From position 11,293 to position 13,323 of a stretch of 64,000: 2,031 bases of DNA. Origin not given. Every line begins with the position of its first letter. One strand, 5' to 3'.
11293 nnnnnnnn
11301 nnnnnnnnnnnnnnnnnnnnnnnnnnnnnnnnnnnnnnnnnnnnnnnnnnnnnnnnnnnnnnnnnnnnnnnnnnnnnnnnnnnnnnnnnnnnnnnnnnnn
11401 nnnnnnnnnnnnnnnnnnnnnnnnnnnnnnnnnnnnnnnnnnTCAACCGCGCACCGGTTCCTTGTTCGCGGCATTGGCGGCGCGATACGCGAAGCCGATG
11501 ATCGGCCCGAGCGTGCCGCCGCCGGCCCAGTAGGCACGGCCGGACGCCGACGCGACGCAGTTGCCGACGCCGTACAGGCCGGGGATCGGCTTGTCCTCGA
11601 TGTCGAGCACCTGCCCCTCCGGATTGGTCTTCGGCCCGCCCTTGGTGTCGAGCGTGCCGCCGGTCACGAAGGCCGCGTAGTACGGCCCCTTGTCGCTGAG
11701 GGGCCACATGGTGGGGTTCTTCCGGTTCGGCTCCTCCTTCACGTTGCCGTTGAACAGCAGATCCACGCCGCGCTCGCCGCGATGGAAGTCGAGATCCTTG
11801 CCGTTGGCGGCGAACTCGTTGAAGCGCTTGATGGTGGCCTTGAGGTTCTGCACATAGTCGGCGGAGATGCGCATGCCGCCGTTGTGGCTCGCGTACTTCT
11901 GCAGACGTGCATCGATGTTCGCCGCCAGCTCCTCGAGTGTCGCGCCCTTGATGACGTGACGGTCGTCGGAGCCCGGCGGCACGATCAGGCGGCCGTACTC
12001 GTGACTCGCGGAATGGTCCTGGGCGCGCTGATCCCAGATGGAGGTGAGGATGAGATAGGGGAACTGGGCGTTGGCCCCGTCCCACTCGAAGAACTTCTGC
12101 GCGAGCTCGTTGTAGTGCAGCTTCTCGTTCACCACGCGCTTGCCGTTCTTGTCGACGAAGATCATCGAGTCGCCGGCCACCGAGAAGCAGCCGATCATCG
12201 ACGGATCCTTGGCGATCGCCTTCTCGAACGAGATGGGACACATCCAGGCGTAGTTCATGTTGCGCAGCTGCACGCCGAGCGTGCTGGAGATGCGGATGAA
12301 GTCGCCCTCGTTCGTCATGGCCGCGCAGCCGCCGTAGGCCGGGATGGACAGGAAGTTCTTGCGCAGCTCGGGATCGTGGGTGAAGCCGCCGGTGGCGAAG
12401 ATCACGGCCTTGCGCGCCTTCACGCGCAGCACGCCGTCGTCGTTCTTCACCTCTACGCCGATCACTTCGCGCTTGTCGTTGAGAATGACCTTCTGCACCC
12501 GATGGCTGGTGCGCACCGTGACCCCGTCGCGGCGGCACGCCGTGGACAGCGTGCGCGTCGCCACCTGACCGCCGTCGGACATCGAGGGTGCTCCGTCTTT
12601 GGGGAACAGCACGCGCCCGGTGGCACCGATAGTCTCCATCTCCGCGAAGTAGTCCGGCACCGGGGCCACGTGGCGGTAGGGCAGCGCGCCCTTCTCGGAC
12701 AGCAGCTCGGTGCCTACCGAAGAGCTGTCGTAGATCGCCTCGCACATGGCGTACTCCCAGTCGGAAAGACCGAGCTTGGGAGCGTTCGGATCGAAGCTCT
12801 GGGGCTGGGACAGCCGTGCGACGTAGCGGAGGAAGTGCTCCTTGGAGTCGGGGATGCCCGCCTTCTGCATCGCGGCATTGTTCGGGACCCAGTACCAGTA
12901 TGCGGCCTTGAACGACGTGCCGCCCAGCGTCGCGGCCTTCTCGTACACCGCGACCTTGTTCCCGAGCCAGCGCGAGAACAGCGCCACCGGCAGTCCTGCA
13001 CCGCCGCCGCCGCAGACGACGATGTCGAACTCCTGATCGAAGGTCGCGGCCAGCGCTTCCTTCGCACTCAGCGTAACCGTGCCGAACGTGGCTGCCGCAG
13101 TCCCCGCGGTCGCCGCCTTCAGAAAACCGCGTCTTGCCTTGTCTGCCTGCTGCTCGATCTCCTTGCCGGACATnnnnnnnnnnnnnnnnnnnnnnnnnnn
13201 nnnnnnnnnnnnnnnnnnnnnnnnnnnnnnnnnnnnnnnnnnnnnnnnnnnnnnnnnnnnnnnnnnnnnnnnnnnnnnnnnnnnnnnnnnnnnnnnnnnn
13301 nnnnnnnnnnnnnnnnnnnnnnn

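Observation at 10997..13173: Tat-exported FAD flavoprotein plus monohaem cytochrome c: a split periplasmic flavocytochrome inside a cytoplasmic aromatic pathway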

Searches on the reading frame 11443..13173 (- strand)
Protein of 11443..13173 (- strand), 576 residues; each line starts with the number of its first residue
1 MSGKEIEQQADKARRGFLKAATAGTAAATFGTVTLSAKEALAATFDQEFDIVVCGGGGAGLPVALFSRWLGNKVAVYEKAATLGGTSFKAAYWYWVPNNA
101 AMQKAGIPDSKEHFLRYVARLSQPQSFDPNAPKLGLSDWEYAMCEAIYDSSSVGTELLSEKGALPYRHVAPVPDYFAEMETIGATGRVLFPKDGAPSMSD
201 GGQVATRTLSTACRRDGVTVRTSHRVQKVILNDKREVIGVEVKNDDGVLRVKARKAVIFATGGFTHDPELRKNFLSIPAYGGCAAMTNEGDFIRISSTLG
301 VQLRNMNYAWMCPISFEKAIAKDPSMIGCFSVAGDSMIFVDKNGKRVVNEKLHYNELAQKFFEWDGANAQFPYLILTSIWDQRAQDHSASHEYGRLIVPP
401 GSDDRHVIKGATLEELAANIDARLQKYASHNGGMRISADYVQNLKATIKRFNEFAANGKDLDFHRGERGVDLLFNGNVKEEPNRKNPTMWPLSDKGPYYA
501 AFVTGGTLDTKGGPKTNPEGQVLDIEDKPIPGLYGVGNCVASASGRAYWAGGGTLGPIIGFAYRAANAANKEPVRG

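Call 6: search_protein_families(library=pfam, proteins=[window:11443-13173:-], max_evalue=0.01)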
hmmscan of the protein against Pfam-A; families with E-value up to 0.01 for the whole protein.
window:11443-13173:- (576 aa): 7 families
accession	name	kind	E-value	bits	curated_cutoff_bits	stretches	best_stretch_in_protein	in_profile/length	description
PF00890.30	FAD_binding_2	-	1.5e-50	173.1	20.4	1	50-555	1-414/414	FAD binding domain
PF01266.30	DAO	-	1.9e-09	37.9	27.9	1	50-270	1-209/353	FAD dependent oxidoreductase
PF12831.13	FAD_oxidored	-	1.4e-07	31.6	27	1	50-120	1-70/416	FAD dependent oxidoreductase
PF03486.20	HI0933_like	-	2.3e-06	27.7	50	0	206-264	112-165/244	HI0933-like protein Rossmann domain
PF07992.20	Pyr_redox_2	-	9.1e-06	25.7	26.1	0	49-83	1-37/291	Pyridine nucleotide-disulphide oxidoreductase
PF00732.25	GMC_oxred_N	-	6.4e-05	23.3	23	1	205-265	130-192/218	GMC oxidoreductase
PF00070.33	Pyr_redox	-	0.00069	20.5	22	0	206-244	43-81/82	Pyridine nucleotide-disulphide oxidoreductase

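Call 7: search_protein_families(library=ncbifam, proteins=[window:11443-13173:-], max_evalue=0.01)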
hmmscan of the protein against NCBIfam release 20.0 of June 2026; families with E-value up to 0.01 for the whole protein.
window:11443-13173:- (576 aa): 53 families (the best 25 are shown)
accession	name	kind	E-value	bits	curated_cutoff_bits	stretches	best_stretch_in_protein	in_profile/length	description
NF009478.0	PRK12844.1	equivalog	1.4e-73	248.1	789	2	194-570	202-549/559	3-ketosteroid-delta-1-dehydrogenase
NF053676.1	4oxCHCAChcC1Cy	equivalog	1.3e-68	231.8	1000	2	200-567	184-524/528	4-oxocyclohexanecarboxylate 2-dehydrogenase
NF004789.0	PRK06134.1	subfamily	8.3e-67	226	747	2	204-571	219-569/581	FAD-dependent oxidoreductase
NF009477.0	PRK12843.1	equivalog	2e-66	224.7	758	2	201-571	220-570/578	FAD-dependent oxidoreductase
NF005882.1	PRK07843.1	equivalog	7e-61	206.3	788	2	202-567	201-545/547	3-oxosteroid 1-dehydrogenase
NF009473.0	PRK12835.1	subfamily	2.5e-59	201.3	837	2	198-569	208-566/585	FAD-binding protein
NF009476.0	PRK12839.1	equivalog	3.8e-49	167.3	940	2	201-568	213-563/572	FAD-dependent oxidoreductase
NF009479.0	PRK12845.1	equivalog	3.6e-48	164.3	793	2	200-570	216-564/566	3-ketosteroid-delta-1-dehydrogenase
NF053677.1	Desat2ChcC2Cyan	equivalog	4.8e-48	163.8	900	2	199-566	200-548/558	4-oxocyclohex-2-ene-1-carboxylate 5-dehydrogenase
NF009474.0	PRK12837.1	equivalog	1e-43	150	675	1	43-566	2-505/513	FAD-binding protein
TIGR01813.1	flavo_cyto_c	subfamily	3.8e-41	141.3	285.45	2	200-540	128-418/444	flavocytochrome c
NF005510.0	PRK07121.1-3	subfamily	5.2e-35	121.1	481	3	200-366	177-332/492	FAD-binding protein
NF053717.1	VnlPnlRedVprA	equivalog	1.3e-26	93.5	600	1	201-563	129-468/481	vinyl phenol reductase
NF005509.0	PRK07121.1-2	subfamily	8.9e-26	90.5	630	3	229-376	230-374/527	FAD-binding protein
NF005064.0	PRK06481.1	equivalog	1.8e-24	86.3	542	2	212-568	199-498/506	flavocytochrome c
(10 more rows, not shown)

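Call 12: search_solved_structures(query=window:11443-13173:-, max_evalue=0.00001, show_alignments=2)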
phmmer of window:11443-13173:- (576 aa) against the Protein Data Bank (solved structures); distinct sequences matched with E-value up to 0.00001: 28.
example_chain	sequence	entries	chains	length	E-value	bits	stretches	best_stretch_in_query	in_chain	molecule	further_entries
8am3_AAA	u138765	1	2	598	2.9e-262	874.9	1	12-575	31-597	Fumarate reductase/succinate dehydrogenase flavoprotein domain protein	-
8am6_AAA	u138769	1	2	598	9.9e-262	873.1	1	12-575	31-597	Fumarate reductase/succinate dehydrogenase flavoprotein domain protein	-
8am8_BBB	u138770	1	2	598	2.6e-260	868.4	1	12-575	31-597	Fumarate reductase/succinate dehydrogenase flavoprotein domain protein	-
7p18_A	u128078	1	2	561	4.1e-42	148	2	442-568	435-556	3-oxosteroid 1-dehydrogenase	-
4c3x_A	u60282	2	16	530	6.8e-37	130.8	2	192-567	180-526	3-KETOSTEROID DEHYDROGENASE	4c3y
8jbz_AAA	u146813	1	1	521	7.9e-37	130.6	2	192-567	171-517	3-ketosteroid dehydrogenase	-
8joj_A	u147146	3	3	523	9.1e-37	130.4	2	192-567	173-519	3-ketosteroid dehydrogenase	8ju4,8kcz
6t85_A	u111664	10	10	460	1e-18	70.8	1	48-351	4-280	Urocanate reductase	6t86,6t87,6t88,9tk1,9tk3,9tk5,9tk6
1jrz_A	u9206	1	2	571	7.2e-18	68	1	201-369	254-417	FLAVOCYTOCHROME C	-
1qo8_A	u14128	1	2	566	2.1e-17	66.5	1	200-372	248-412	FLAVOCYTOCHROME C3 FUMARATE REDUCTASE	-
1m64_A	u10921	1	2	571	3.7e-17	65.6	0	485-570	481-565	flavocytochrome c3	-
1e39_A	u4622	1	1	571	4.2e-17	65.5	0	485-570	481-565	FUMARATE REDUCTASE FLAVOPROTEIN SUBUNIT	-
1lj1_A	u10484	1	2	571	4.5e-17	65.3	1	38-357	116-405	flavocytochrome c3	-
1p2e_A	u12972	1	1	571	8.4e-17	64.5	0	492-570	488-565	flavocytochrome c3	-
1p2h_A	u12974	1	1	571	8.4e-17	64.5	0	492-570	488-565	flavocytochrome c3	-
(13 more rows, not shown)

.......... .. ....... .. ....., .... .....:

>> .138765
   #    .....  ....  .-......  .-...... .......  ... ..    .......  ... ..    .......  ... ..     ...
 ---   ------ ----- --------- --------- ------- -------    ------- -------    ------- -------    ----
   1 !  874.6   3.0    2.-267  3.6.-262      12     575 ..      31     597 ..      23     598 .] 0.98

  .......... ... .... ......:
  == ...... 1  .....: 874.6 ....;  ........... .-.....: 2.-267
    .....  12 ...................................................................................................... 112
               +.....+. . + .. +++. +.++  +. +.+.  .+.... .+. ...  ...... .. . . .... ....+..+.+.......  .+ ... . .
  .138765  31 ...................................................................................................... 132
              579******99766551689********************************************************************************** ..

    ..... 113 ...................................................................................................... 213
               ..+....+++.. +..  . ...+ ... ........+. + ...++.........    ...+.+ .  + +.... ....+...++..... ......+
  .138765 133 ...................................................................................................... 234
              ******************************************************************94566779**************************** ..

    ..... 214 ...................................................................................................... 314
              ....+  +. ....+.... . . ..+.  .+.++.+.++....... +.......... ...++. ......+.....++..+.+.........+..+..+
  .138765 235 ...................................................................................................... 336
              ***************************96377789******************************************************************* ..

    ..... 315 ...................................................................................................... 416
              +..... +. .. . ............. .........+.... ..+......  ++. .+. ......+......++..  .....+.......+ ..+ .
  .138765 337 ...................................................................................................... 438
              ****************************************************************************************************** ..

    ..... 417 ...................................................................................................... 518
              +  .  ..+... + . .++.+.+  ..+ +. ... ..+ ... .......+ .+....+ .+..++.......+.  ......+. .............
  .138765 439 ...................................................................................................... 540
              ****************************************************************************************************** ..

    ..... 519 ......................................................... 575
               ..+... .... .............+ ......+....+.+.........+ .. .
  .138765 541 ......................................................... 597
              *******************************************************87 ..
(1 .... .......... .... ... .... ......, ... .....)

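Call 24: find_homologous_proteins(query=window:11443-13173:-, max_evalue=1e-30)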
Query window:11443-13173:- (576 aa): 1594 proteins with E <= 1e-30 among 8000 candidates; the best 120 are listed.
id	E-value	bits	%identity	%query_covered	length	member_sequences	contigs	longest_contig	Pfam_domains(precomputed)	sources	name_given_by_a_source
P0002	0.0e+0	1321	99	100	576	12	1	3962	PF01266.31,PF00890.31,PF07992.21,PF03486.21,PF12831.14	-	-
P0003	0.0e+0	1294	97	100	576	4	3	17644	PF01266.31,PF00890.31,PF07992.21,PF03486.21,PF12831.14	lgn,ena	-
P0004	0.0e+0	1276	95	100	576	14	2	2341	PF01266.31,PF00890.31,PF07992.21,PF03486.21,PF12831.14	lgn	-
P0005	0.0e+0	1244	93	100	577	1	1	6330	PF01266.31,PF00890.31,PF07992.21,PF03486.21,PF00732.26,PF12831.14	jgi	-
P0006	0.0e+0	1227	93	99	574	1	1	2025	PF01266.31,PF00890.31,PF03486.21,PF12831.14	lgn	-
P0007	0.0e+0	1220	92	99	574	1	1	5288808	PF01266.31,PF00890.31,PF03486.21,PF12831.14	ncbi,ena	-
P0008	0.0e+0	1212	90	100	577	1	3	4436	PF01266.31,PF00890.31,PF03486.21,PF12831.14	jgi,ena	jgi:hypothetical protein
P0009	0.0e+0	1209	90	100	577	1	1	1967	PF01266.31,PF00890.31,PF03486.21,PF12831.14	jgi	jgi:hypothetical protein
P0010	0.0e+0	1205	90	100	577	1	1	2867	PF01266.31,PF00890.31,PF03486.21,PF12831.14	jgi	jgi:hypothetical protein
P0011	0.0e+0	1204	90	99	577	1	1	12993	PF01266.31,PF00890.31,PF07992.21,PF03486.21,PF12831.14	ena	-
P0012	0.0e+0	1183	89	98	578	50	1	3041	PF01266.31,PF00890.31,PF03486.21,PF12831.14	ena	-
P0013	0.0e+0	1175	88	99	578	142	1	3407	PF01266.31,PF00890.31,PF07992.21,PF03486.21,PF12831.14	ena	-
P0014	0.0e+0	1171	87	100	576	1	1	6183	PF01266.31,PF00890.31,PF03486.21,PF12831.14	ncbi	-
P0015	0.0e+0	1165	87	100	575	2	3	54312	PF01266.31,PF00890.31,PF07992.21,PF03486.21,PF12831.14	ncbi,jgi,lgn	ncbi:MAG: FAD-dependent oxidoreductase [Burkholderiales bacterium]|jgi:3-oxosteroid 1-dehydrogenase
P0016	0.0e+0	1162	88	98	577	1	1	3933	PF01266.31,PF00890.31,PF03486.21,PF12831.14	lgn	-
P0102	8.4e-258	875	67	98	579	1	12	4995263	PF01266.31,PF13450.13,PF00890.31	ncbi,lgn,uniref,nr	ncbi:fumarate reductase/succinate dehydrogenase flavoprotein domain protein [Alicycliphilus denitrif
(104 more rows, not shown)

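Call 26: find_related_loci(query=A1, collection=genome_contigs, flank=10000)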
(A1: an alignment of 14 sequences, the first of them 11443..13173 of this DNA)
Query A1 (576 aa) in genome_contigs; peptide patterns used: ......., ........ (x = any residue, [..] = any of these).
296 stretches matched a pattern; 268 encode a relative of the query (tblastn E <= 1e-3); the best 80 are kept; 80 distinct loci.
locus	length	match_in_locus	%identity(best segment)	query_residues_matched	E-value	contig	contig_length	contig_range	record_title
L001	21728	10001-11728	96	1-576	0e+0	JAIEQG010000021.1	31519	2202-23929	MAG: Burkholderiales bacterium isolate co.spades.DASTOOL.2.5kb_123 c_000000440657, whole genome shotgun sequence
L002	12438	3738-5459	95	1-574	0e+0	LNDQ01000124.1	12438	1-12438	MAG: Betaproteobacteria bacterium Ga0077523 Ga0077523_1093.1, whole genome shotgun sequence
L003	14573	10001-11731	90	1-576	0e+0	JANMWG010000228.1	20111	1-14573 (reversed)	MAG: Betaproteobacteria bacterium isolate OTE_88_metabat_364 OTE_88_k141_211177, whole genome shotgun sequence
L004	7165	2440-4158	88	4-576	0e+0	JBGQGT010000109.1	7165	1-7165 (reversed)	MAG: Gammaproteobacteria bacterium isolate OBJ2_061818_090_20 k141_253899_length_7165_cov_11.9295, whole genome shotgun 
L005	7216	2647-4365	89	4-576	0e+0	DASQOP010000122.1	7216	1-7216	MAG TPA_asm: Burkholderiales bacterium isolate SMAG_U10806 k141_250007, whole genome shotgun sequence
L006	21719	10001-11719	88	4-576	0e+0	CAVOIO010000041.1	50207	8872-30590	MAG: uncultured beta proteobacterium isolate MFD10007.bin.2.188 genome assembly, contig: contig_77730, whole genome shot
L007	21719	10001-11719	88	4-576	0e+0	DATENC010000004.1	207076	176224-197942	MAG TPA_asm: Burkholderiales bacterium isolate SMAG_U8959 k141_1430938, whole genome shotgun sequence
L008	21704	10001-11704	92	9-576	0e+0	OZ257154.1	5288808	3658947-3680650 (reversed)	MAG: Burkholderiales bacterium isolate 5a1f4b7f-29eb-4d11-b998-9e1cb223b6c6 genome assembly, chromosome: 1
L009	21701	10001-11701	87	12-576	0e+0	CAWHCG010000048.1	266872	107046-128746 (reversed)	MAG: uncultured beta proteobacterium isolate MFD00962.bin.2.12 genome assembly, contig: contig_56933, whole genome shotg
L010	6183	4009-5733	87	1-575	0e+0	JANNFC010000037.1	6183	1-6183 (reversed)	MAG: Betaproteobacteria bacterium isolate OTE_75_metabat_334 OTE_75_k141_501695, whole genome shotgun sequence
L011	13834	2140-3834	87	14-576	0e+0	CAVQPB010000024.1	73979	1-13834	MAG: uncultured proteobacterium isolate MFD04651.bin.1.182 genome assembly, contig: contig_53112, whole genome shotgun s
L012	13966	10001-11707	85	7-576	0e+0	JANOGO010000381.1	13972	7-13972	MAG: Pseudomonadota bacterium isolate SOY_64_metabat_165 SOY_64_k141_1394870, whole genome shotgun sequence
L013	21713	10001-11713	85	2-575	0e+0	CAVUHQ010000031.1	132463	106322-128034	MAG: uncultured beta proteobacterium isolate MFD02242.bin.2.259 genome assembly, contig: contig_60255, whole genome shot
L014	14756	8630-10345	84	4-576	0e+0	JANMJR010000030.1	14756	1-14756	MAG: Pseudomonadota bacterium isolate OTE_64_metabat_352 OTE_64_k141_912880, whole genome shotgun sequence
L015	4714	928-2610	87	8-567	0e+0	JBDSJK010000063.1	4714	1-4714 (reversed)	MAG: Burkholderiales bacterium isolate cluster1_bin.320 k127_975777, whole genome shotgun sequence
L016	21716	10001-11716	84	4-576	0e+0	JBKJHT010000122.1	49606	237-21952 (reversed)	MAG: Burkholderiales bacterium isolate ant_bin.123 S1Ck117_5373048_flag_0_multi_31.3273_len_49606, whole genome shotgun 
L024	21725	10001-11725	63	1-574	0e+0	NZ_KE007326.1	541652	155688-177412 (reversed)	Marinobacter lipolyticus SM19 scaffold4, whole genome shotgun sequence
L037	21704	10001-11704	66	5-570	0e+0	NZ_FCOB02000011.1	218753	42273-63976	Caballeronia ptereochthonis isolate LMG 29326 contig000011, whole genome shotgun sequence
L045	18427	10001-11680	66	13-570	0e+0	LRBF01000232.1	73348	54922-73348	Caballeronia megalochromosomata strain JC2949 10.BMJC2949.1.00232, whole genome shotgun sequence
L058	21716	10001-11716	66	5-575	0e+0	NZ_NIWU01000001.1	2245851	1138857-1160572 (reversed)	Pseudomonas umsongensis strain DSM 16611 contig1, whole genome shotgun sequence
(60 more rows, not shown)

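Call 37: find_encoding_contigs(protein=P0102, flank=10000, max_places=2)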
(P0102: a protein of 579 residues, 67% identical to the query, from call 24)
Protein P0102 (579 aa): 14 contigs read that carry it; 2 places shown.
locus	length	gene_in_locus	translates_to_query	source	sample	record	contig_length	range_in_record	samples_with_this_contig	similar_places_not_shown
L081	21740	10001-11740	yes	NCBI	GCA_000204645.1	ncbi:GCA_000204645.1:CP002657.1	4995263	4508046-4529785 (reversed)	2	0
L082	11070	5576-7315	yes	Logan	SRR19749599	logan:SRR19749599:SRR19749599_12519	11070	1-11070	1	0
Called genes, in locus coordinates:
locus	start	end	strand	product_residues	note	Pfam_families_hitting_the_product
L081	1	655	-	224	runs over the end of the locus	PF01128:IspD (weak), PF12804:NTP_transf_3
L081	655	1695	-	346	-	PF02625:XdhC_CoxI, PF13478:XdhC_C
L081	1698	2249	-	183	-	PF06240:COXG, PF10604:Polyketide_cyc2 (weak)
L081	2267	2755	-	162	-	-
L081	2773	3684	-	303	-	PF13191:AAA_16 (weak), PF13401:AAA_22 (weak), PF00004:AAA, PF07726:AAA_3 (faint), PF07728:AAA_5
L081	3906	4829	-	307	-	PF05448:AXE1 (faint), PF22244:GCE_fung (faint), PF02129:Peptidase_S15, PF20434:BD-FAE (weak), PF12697:Abhydrolase_6 (weak), PF00561:Abhydrolase_1 (weak), PF12146:Hydrolase_4 (faint)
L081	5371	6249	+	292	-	PF00941:FAD_binding_5, PF03450:CO_deh_flav_C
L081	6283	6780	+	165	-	PF00111:Fer2, PF13085:Fer2_3 (weak), PF01799:Fer2_2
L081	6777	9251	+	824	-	PF01315:Ald_Xan_dh_C, PF02738:MoCoBD_1, PF20256:MoCoBD_2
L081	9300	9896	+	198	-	PF06240:COXG, PF10604:Polyketide_cyc2 (weak)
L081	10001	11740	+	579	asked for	PF00890:FAD_binding_2, PF01266:DAO, PF13450:NAD_binding_8 (weak)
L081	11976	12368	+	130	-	-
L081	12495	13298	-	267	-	PF01695:IstB_IS21, PF00308:Bac_DnaA, PF02562:PhoH (weak), PF20720:nSTAND3 (faint)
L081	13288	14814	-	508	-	PF22483:Mu-transpos_C_2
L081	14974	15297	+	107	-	PF01527:HTH_Tnp_1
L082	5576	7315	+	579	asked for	PF00890:FAD_binding_2, PF01266:DAO, PF13450:NAD_binding_8 (weak)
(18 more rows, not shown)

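Call 59: search_protein_families(library=pfam, proteins=[L024:6127-7014:+, L024:7089-8045:+, L024:8101-9867:+, L024:12161-13168:+, L024:13194-15620:+, L024:15734-17278:+, L024:17294-18553:+, L016:5554-6675:+, L016:6813-7967:-, L016:8488-9765:+], max_evalue=0.00001)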
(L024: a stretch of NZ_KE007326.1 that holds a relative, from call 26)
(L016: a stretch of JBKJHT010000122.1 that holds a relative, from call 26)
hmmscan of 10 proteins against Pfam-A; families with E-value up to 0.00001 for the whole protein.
L024:6127-7014:+ (295 aa): 1 family
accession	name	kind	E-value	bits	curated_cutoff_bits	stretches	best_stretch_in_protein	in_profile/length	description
PF01557.24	FAA_hydrolase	-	1.6e-68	231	23.9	1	85-291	1-214/214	Fumarylacetoacetate (FAA) hydrolase C-terminal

L024:7089-8045:+ (318 aa): 1 family
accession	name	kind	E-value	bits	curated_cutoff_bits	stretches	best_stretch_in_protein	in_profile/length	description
PF00903.31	Glyoxalase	-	3e-15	57.1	20.6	1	164-272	1-117/121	Glyoxalase/Bleomycin resistance protein/Dioxygenase superfamily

L024:8101-9867:+ (588 aa): 3 families
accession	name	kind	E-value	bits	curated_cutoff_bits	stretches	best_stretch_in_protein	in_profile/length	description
PF01494.25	FAD_binding_3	-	1.4e-112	376.9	22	1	12-373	2-349/349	FAD binding domain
PF21274.3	Rng_hyd_C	-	1.3e-16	61.2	27.5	1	468-582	2-101/107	Aromatic-ring hydroxylase, C-terminal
PF01266.30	DAO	-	4.4e-07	30.2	27.9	0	14-46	2-34/353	FAD dependent oxidoreductase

L024:12161-13168:+ (335 aa): 3 families
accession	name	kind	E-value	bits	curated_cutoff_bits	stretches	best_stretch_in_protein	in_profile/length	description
PF14870.12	PSII_BNR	-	1.4e-24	87.4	27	2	210-293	8-95/303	Photosynthesis system II assembly factor YCF48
PF15902.12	Sortilin-Vps10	-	1.3e-11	44.4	33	1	75-176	2-114/446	Sortilin, neurotensin receptor 3,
PF02012.26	BNR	-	1.1e-09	37.3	27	0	78-88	2-12/12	BNR/Asp-box repeat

L024:13194-15620:+ (808 aa): 2 families
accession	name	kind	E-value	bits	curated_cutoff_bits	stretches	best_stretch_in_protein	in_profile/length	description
PF03176.21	MMPL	-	3.1e-31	109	20.5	2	573-768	101-301/333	MMPL family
PF00873.25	ACR_tran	-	2.7e-08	32.4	28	1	616-767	336-487/1021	AcrB/AcrD/AcrF family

L024:15734-17278:+ (514 aa): 1 family
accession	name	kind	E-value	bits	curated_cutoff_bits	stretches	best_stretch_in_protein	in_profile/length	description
PF06980.17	DUF1302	-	1.8e-18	67.3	23.2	1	68-514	74-541/541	Protein of unknown function (DUF1302)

L024:17294-18553:+ (419 aa): 2 families
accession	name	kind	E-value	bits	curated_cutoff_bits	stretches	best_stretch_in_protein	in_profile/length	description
PF07044.18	DUF1329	-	6.9e-59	200.4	23.1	1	34-393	1-341/368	Protein of unknown function (DUF1329)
PF17131.11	LolA_like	-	1.1e-15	58.3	30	1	189-252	3-63/184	Outer membrane lipoprotein-sorting protein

L016:5554-6675:+ (373 aa): 2 families
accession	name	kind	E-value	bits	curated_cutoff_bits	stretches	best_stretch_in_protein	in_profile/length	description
PF13378.12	MR_MLE_C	-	2.3e-58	197.9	29.4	1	161-365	2-218/219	Enolase C-terminal domain-like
PF02746.21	MR_MLE_N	-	8.3e-19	68.4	22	1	21-139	5-117/117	Mandelate racemase / muconate lactonizing enzyme, N-terminal domain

L016:6813-7967:- (384 aa): 3 families
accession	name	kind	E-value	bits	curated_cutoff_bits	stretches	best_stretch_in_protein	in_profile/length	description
PF00561.26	Abhydrolase_1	-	4.3e-22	79.4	25.8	1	42-164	1-114/245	alpha/beta hydrolase fold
PF12697.13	Abhydrolase_6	-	1.6e-15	58.8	26.3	1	44-372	1-214/217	Alpha/beta hydrolase family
PF12146.15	Hydrolase_4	-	1.2e-11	44.8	27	1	41-188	4-139/239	Serine aminopeptidase, S33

L016:8488-9765:+ (425 aa): 2 families
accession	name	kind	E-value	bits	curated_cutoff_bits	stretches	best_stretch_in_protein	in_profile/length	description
PF02954.25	HTH_8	-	5.5e-10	39.2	22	1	379-415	6-42/42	Bacterial regulatory protein, Fis family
PF18024.7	HTH_50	-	6.6e-06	26.1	27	1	376-418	9-50/50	Helix-turn-helix domain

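Call 78: predict_structure(alignment_id=A2)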
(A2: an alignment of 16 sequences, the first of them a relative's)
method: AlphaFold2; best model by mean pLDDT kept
length: 158 residues; sequences in the alignment: 16
mean_pLDDT: 81.8   pTM: 0.77
mean pLDDT of the five models: 81.8, 80.2, 78.7, 78.5, 75.8
residues with pLDDT >= 90: 80; 70-90: 42; 50-70: 18; < 50: 18
segments of 3 or more residues with pLDDT < 50: 141-149, 154-156
pLDDT, mean of each block of 10 residues (from residue 1): 69 96 94 97 91 92 86 88 90 89 76 72 96 73 47 48
secondary structure, 60 per line:
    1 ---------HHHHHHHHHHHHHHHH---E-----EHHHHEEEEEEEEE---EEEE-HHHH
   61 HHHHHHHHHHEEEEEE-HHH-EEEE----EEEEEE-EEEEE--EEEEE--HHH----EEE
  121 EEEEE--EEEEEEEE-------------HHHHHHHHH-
elements in order: H10-25 H36-39 E40-48 E52-55 H57-70 E71-76 E82-85 E90-95 E97-101 E104-108 E118-125 E128-135 H149-157
